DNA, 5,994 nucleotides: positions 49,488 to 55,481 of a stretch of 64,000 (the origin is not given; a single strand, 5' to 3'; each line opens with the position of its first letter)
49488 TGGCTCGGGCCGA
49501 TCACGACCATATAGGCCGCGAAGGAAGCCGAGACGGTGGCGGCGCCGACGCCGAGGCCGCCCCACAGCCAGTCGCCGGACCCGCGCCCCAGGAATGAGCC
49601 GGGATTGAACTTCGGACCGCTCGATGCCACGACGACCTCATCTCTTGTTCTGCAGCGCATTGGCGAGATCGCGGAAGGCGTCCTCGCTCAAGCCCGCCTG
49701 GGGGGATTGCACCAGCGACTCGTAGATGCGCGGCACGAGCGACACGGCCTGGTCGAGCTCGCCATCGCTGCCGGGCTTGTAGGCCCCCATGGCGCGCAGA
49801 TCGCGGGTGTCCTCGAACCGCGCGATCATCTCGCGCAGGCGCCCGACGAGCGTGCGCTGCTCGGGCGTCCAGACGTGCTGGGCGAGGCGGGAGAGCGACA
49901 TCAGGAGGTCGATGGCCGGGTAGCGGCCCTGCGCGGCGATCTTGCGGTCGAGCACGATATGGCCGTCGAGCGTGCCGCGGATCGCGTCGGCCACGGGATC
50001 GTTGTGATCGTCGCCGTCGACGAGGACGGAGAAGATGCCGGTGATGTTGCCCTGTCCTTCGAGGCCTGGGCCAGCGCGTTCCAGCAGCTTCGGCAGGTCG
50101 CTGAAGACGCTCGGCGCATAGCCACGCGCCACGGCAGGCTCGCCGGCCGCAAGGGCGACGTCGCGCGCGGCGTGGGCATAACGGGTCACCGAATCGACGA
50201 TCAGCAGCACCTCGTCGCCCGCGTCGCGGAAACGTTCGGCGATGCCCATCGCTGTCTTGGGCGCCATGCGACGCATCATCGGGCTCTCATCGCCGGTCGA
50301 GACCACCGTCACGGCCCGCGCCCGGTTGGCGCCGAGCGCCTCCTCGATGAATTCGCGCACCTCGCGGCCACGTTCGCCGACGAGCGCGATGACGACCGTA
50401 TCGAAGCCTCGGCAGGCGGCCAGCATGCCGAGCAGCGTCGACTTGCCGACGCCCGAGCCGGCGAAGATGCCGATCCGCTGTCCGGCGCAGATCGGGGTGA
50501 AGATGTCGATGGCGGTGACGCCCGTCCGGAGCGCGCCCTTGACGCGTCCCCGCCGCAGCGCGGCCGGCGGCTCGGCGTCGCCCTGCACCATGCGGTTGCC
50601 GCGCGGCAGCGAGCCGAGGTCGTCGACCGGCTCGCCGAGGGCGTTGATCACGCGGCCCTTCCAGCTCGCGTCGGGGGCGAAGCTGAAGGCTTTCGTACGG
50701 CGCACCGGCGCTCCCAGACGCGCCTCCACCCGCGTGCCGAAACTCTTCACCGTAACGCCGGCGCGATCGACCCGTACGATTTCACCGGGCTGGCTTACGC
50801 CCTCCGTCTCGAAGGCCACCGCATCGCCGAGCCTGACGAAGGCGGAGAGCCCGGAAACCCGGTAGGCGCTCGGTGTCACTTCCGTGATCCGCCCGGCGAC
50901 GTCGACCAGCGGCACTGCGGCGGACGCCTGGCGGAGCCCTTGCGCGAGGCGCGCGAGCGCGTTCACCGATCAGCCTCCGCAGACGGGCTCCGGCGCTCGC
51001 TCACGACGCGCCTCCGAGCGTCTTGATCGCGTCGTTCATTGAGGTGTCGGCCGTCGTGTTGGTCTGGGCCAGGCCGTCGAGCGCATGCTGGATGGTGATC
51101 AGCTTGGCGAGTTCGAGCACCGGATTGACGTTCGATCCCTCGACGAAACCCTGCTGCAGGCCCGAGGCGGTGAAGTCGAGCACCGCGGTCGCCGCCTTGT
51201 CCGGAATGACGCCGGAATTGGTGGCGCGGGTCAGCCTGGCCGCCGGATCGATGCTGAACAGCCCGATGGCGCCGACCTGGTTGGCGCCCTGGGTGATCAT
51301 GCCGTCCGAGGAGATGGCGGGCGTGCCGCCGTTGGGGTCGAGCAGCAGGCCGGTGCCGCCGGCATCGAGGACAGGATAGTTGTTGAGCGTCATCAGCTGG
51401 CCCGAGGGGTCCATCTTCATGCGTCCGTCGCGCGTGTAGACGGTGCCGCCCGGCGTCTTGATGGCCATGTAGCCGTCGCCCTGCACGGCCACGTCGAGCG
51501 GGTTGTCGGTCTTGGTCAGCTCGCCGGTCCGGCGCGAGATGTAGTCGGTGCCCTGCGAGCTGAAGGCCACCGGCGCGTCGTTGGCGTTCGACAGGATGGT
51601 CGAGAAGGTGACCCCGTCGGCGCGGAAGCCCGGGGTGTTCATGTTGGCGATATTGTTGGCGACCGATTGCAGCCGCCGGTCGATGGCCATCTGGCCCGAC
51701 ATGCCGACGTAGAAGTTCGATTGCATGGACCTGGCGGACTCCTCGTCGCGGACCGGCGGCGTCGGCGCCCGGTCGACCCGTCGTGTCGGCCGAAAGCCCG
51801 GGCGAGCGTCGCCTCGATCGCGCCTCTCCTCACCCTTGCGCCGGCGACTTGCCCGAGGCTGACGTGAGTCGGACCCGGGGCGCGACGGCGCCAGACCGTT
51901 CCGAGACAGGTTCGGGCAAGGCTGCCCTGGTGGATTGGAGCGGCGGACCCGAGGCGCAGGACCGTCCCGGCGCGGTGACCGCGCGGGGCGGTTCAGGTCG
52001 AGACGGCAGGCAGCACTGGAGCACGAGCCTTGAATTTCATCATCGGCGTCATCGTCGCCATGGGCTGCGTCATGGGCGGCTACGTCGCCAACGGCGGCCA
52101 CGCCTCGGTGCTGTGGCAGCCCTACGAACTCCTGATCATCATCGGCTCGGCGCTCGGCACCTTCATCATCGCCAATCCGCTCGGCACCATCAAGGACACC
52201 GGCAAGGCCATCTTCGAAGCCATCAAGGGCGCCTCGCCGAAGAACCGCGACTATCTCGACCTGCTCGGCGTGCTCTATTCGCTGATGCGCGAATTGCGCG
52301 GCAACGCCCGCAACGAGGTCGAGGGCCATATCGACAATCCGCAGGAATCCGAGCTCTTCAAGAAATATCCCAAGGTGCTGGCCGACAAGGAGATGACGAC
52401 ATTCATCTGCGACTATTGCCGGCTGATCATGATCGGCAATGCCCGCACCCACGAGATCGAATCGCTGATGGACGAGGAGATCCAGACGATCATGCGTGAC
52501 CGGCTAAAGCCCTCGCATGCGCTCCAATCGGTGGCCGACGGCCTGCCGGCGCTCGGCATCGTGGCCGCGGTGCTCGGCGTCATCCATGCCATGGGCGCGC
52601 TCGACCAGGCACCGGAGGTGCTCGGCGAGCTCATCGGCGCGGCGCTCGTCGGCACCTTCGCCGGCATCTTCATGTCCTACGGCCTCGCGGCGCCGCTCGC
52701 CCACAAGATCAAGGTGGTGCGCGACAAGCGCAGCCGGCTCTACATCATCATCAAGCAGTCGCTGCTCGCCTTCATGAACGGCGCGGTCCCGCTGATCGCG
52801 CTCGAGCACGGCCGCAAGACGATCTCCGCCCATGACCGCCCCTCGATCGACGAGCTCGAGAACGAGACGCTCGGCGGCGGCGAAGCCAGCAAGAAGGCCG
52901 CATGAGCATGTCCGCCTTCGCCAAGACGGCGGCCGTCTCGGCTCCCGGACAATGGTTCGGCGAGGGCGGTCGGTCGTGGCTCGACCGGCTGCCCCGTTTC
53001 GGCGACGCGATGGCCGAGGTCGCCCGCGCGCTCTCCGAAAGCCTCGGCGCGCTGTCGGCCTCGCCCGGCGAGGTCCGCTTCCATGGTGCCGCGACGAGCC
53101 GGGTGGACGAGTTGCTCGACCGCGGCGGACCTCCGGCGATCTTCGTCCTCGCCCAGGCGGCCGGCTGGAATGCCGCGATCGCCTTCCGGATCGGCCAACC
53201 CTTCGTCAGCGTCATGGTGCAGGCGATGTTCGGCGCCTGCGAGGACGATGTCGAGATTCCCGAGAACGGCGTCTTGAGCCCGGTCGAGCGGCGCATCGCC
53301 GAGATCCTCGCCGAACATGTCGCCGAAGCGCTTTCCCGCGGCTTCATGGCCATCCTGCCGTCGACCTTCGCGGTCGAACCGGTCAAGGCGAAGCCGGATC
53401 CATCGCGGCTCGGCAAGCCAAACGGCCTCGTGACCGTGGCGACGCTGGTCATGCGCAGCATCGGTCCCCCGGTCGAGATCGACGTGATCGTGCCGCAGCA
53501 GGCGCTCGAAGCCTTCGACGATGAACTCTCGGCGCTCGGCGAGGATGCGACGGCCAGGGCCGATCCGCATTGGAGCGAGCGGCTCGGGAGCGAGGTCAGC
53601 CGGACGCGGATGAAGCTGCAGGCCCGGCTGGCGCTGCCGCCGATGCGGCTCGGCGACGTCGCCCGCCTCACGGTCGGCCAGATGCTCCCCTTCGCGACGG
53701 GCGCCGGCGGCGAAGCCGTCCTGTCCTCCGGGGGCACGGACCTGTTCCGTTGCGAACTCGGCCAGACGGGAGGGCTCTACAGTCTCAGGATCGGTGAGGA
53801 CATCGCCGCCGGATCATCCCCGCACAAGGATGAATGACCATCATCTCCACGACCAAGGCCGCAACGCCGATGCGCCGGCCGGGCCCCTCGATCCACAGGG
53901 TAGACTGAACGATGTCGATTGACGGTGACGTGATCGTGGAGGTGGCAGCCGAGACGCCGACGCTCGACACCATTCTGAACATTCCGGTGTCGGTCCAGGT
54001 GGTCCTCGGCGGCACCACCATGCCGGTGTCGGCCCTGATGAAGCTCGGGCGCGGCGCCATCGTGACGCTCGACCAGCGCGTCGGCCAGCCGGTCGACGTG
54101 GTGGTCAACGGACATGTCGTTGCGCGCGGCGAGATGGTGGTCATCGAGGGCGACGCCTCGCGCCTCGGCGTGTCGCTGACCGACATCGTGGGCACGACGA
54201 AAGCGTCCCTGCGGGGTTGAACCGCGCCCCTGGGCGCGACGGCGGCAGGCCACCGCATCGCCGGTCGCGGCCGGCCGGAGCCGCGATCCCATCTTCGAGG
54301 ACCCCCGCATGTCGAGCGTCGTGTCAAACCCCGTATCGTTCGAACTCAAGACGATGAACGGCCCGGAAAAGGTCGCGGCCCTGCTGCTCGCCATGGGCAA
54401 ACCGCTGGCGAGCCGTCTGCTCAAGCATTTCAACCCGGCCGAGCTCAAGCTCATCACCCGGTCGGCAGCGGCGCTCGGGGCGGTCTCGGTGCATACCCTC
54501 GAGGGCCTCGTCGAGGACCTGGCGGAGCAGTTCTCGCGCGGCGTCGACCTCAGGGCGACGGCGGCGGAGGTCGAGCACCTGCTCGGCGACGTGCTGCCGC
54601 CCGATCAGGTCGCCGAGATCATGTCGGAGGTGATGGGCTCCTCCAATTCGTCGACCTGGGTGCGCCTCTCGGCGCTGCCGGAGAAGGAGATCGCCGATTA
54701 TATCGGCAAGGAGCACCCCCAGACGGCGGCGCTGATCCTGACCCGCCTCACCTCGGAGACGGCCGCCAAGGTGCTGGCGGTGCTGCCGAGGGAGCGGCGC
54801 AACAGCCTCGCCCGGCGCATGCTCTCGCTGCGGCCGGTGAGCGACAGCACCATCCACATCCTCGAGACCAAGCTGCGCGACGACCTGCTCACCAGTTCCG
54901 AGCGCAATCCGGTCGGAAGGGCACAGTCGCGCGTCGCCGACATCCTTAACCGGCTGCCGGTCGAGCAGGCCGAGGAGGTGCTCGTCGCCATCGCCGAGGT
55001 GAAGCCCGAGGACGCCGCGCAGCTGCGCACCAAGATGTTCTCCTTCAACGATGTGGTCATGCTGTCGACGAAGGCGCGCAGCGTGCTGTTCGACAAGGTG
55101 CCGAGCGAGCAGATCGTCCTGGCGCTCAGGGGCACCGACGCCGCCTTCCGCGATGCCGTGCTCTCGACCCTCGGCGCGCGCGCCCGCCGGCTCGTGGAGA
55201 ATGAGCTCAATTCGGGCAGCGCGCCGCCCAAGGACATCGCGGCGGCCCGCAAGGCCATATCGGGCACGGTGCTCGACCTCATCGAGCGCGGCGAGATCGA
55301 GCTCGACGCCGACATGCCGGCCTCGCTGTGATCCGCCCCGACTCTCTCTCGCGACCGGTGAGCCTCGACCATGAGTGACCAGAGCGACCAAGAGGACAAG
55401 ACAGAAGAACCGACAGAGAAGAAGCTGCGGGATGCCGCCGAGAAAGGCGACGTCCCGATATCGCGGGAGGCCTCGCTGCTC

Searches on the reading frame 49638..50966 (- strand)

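Call 61: search_protein_families(library=pfam, proteins=[window:49638-50966:-], max_evalue=0.0001)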
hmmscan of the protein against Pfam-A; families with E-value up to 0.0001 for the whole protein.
window:49638-50966:- (442 aa): 2 families
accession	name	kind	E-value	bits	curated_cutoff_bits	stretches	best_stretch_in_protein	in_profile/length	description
PF00006.31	ATP-synt_ab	-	5e-76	255.5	29.5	1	149-359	1-213/213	ATP synthase alpha/beta family, nucleotide-binding domain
PF18269.6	T3SS_ATPase_C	-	6.5e-15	55.2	22.7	1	367-424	2-59/72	T3SS EscN ATPase C-terminal domain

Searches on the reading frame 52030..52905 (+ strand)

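Call 61: search_protein_families(library=pfam, proteins=[window:52030-52905:+], max_evalue=0.0001)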
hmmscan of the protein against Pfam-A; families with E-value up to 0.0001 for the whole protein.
window:52030-52905:+ (291 aa): 2 families
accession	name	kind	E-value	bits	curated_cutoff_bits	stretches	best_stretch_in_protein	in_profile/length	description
PF20560.3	MotA_N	-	2.5e-31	108.2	27.3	1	4-91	1-89/91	Motility protein A N-terminal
PF01618.21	MotA_ExbB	-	4.1e-13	49.6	22.9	1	135-230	19-117/127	MotA/TolQ/ExbB proton channel family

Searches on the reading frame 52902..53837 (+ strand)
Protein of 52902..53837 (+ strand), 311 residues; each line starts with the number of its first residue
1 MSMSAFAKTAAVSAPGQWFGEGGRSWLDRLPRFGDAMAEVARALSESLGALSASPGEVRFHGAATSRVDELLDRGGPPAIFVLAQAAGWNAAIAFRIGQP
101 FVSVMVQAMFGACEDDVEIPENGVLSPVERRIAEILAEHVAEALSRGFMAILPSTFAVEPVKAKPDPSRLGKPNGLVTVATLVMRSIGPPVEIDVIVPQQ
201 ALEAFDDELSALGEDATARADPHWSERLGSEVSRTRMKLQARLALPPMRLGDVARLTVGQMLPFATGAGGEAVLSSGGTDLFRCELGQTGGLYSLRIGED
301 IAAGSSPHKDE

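Call 61: search_protein_families(library=pfam, proteins=[window:52902-53837:+], max_evalue=0.0001)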
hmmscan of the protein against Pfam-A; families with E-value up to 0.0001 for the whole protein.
window:52902-53837:+ (311 aa): 2 families
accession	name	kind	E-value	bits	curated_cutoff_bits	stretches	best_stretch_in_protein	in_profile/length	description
PF01052.25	FliMN_C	-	2.1e-10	40.8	23.8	1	231-299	2-70/73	Type III flagellar switch regulator (C-ring) FliN C-term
PF02154.20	FliM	-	4.9e-05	23.8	27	1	28-205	12-188/192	Flagellar motor switch protein FliM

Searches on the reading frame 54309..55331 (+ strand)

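Call 61: search_protein_families(library=pfam, proteins=[window:54309-55331:+], max_evalue=0.0001)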
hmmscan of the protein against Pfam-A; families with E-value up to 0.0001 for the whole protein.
window:54309-55331:+ (340 aa): 4 families
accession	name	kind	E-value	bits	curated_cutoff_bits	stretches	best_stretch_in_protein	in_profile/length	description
PF14841.11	FliG_M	-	1.3e-25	89.9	25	1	126-197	2-73/76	FliG middle domain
PF01706.21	FliG_C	-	3.3e-25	88.9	23.3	1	228-332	3-108/108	FliG C-terminal domain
PF14842.11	FliG_N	-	5e-25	88.5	25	1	16-117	2-104/104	FliG N-terminal domain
PF03448.22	MgtE_N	-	4.2e-09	37.3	25.9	0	91-168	20-94/102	MgtE intracellular N domain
